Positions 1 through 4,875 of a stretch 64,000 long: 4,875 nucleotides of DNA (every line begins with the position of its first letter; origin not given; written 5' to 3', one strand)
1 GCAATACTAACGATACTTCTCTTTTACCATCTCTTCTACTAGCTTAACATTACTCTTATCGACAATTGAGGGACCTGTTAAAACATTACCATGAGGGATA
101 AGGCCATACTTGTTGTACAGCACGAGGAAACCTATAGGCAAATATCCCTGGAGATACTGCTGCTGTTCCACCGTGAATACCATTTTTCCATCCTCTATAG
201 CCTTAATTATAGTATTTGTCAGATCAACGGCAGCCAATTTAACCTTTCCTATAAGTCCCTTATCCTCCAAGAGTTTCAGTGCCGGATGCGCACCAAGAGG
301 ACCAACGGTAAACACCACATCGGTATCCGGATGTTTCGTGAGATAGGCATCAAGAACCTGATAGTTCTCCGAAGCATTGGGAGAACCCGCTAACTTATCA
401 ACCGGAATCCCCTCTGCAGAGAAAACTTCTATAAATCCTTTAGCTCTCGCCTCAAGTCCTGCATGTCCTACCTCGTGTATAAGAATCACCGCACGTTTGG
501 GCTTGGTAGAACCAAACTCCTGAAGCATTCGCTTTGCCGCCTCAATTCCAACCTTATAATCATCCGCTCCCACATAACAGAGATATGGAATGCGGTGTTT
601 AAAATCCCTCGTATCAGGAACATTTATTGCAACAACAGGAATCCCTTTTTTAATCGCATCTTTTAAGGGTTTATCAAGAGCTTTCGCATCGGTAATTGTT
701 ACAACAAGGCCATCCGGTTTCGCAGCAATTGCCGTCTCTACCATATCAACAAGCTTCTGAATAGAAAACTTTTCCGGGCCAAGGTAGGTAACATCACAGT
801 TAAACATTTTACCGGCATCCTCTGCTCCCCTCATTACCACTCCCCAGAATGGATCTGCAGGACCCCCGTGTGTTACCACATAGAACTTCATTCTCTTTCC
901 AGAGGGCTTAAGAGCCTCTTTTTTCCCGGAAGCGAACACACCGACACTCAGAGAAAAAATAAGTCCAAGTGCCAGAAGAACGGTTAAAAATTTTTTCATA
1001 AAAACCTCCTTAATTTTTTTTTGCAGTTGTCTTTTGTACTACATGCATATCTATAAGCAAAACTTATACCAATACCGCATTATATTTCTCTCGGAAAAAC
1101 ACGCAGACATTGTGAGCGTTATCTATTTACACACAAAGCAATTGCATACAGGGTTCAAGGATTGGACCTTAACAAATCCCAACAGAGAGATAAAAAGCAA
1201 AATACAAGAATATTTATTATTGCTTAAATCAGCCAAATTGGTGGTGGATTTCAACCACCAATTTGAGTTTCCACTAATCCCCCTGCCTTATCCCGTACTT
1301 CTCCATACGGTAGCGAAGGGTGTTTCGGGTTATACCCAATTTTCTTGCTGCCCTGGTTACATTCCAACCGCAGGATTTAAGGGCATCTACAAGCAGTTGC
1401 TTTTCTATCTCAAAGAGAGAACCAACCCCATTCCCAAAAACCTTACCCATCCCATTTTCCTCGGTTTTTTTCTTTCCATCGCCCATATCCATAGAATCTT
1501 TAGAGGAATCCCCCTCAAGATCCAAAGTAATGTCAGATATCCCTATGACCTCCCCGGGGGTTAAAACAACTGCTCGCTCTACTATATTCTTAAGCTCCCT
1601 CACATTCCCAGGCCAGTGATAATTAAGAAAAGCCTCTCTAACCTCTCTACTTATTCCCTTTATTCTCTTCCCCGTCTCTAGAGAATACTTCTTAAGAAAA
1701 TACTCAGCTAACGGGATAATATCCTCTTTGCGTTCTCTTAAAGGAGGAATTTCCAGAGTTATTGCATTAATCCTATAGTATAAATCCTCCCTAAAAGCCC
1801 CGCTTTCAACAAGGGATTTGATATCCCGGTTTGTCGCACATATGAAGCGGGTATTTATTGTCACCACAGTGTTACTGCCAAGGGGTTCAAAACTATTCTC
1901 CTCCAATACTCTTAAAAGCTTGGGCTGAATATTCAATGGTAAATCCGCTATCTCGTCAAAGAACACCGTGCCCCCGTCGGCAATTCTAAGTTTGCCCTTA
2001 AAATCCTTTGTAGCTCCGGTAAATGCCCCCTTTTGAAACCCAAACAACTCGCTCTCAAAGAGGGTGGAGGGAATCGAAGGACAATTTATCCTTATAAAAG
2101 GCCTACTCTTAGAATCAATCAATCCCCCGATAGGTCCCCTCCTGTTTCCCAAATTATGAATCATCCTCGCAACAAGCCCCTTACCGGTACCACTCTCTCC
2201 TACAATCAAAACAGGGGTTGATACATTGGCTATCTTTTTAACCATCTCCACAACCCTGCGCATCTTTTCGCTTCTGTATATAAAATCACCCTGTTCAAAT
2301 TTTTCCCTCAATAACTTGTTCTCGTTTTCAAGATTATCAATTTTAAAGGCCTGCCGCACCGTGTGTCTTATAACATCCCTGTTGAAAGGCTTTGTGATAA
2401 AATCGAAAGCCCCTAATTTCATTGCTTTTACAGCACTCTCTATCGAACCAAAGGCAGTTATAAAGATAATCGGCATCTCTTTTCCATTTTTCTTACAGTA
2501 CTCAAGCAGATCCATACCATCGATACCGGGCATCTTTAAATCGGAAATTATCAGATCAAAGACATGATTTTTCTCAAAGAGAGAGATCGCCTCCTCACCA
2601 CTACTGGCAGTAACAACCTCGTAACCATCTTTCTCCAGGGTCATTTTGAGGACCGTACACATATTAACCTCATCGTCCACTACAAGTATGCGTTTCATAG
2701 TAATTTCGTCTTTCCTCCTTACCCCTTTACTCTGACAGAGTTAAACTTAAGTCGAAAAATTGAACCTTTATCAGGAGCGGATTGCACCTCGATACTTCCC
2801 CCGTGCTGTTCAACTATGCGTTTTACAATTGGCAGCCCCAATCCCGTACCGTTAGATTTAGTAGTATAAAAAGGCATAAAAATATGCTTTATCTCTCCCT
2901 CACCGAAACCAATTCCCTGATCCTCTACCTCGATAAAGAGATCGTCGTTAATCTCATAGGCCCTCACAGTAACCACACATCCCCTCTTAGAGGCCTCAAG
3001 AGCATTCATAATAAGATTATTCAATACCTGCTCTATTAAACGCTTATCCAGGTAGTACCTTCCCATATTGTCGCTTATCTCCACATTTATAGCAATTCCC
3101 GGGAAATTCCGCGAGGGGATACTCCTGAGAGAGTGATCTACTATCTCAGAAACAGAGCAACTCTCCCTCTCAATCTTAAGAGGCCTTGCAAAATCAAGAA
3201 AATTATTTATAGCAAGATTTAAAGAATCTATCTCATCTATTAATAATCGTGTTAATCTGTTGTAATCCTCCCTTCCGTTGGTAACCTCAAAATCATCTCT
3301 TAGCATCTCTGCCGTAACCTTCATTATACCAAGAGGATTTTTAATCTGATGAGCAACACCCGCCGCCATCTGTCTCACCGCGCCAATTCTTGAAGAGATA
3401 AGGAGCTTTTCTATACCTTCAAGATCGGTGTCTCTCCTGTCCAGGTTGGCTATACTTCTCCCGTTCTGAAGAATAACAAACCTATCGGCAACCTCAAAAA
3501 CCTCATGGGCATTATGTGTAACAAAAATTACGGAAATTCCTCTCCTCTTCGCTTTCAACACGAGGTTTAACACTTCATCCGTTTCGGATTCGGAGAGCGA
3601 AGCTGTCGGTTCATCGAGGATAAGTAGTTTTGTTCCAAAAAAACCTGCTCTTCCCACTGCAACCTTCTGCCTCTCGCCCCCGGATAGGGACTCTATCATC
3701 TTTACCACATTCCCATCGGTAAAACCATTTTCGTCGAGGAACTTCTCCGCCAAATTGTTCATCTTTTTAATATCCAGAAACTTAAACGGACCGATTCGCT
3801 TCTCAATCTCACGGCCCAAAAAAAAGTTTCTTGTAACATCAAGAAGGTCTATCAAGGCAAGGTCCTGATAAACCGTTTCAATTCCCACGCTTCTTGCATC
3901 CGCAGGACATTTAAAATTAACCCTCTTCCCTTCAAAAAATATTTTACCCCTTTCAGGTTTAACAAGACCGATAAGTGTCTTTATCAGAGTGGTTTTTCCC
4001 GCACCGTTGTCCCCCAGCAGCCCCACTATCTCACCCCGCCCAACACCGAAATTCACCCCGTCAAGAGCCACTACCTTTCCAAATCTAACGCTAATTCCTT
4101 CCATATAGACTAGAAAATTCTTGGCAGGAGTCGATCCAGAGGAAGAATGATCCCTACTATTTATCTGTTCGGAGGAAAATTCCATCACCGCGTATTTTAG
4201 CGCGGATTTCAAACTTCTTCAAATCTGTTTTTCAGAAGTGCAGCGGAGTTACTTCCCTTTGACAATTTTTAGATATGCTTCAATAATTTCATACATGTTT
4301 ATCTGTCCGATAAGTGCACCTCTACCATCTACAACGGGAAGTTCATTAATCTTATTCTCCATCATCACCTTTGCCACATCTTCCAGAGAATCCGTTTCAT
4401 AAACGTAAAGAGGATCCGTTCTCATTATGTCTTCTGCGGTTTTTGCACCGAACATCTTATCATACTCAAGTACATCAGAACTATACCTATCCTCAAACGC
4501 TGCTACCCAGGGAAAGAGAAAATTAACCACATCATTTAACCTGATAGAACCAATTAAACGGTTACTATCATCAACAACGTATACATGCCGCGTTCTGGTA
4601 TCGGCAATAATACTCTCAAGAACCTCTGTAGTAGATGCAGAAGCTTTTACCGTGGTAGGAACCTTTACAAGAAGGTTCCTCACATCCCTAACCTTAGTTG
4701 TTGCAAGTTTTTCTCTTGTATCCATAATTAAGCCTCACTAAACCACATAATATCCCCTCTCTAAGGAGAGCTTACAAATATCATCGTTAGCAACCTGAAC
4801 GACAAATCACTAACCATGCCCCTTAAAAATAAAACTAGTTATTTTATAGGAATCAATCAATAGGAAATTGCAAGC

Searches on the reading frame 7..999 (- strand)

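Call 26: search_protein_families(library=pfam, proteins=[window:7-999:-], max_evalue=0.00001)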
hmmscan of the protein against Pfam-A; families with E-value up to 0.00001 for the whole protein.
window:7-999:- (330 aa): 2 families
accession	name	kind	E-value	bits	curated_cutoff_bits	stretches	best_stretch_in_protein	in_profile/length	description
PF13407.12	Peripla_BP_4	-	5.6e-49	167.5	35.1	1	41-289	3-247/258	Periplasmic binding protein domain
PF00532.27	Peripla_BP_1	-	7.5e-11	42.5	22.2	1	48-248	12-205/281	Periplasmic binding proteins and sugar binding domain of LacI family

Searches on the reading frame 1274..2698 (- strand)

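Call 26: search_protein_families(library=pfam, proteins=[window:1274-2698:-], max_evalue=0.00001)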
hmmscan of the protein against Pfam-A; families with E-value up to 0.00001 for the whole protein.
window:1274-2698:- (474 aa): 8 families
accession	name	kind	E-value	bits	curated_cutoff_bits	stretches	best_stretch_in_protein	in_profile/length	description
PF00158.32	Sigma54_activat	-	9.7e-62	208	20.2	1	140-315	2-167/168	Sigma-54 interaction domain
PF00072.30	Response_reg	-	3e-32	111.5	30.2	1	4-114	1-110/111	Response regulator receiver domain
PF25601.1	AAA_lid_14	-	3.3e-27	94.6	27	1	321-401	1-81/87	AAA+ ATPase lid domain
PF14532.12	Sigma54_activ_2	-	2.4e-21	76.8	25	1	142-320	3-138/138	Sigma-54 interaction domain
PF02954.25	HTH_8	-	8.1e-18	64.3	22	1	430-468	4-42/42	Bacterial regulatory protein, Fis family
PF13556.12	HTH_30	-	5.3e-07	29.8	27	1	442-467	10-35/59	PucR C-terminal helix-turn-helix domain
PF07724.20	AAA_2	-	5.6e-06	26.9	27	0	163-298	6-132/166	AAA domain (Cdc48 subfamily)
PF07728.20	AAA_5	-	6.6e-06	26.6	22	0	225-291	59-123/139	AAA domain (dynein-related subfamily)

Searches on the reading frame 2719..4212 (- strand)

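Call 26: search_protein_families(library=pfam, proteins=[window:2719-4212:-], max_evalue=0.00001)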
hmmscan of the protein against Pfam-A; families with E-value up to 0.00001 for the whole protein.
window:2719-4212:- (497 aa): 4 families
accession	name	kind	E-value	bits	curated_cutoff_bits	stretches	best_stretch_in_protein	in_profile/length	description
PF00005.33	ABC_tran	-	1.8e-28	100.3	25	1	50-204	1-137/137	ABC transporter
PF02518.31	HATPase_c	-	6.5e-26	91.4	26.4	1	389-490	2-107/111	Histidine kinase-, DNA gyrase B-, and HSP90-like ATPase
PF00512.31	HisKA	-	1.8e-12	47.6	26.9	1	279-343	2-62/66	His Kinase A (phospho-acceptor) domain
PF13304.12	AAA_21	-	2.5e-07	31.5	27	0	195-236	260-301/304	AAA domain, putative AbiEii toxin, Type IV TA system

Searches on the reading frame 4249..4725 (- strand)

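Call 26: search_protein_families(library=pfam, proteins=[window:4249-4725:-], max_evalue=0.00001)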
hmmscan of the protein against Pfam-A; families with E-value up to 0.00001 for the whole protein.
window:4249-4725:- (158 aa): 1 family
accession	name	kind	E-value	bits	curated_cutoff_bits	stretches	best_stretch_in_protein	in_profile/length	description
PF00571.33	CBS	-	3.8e-23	82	24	2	98-152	2-56/57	CBS domain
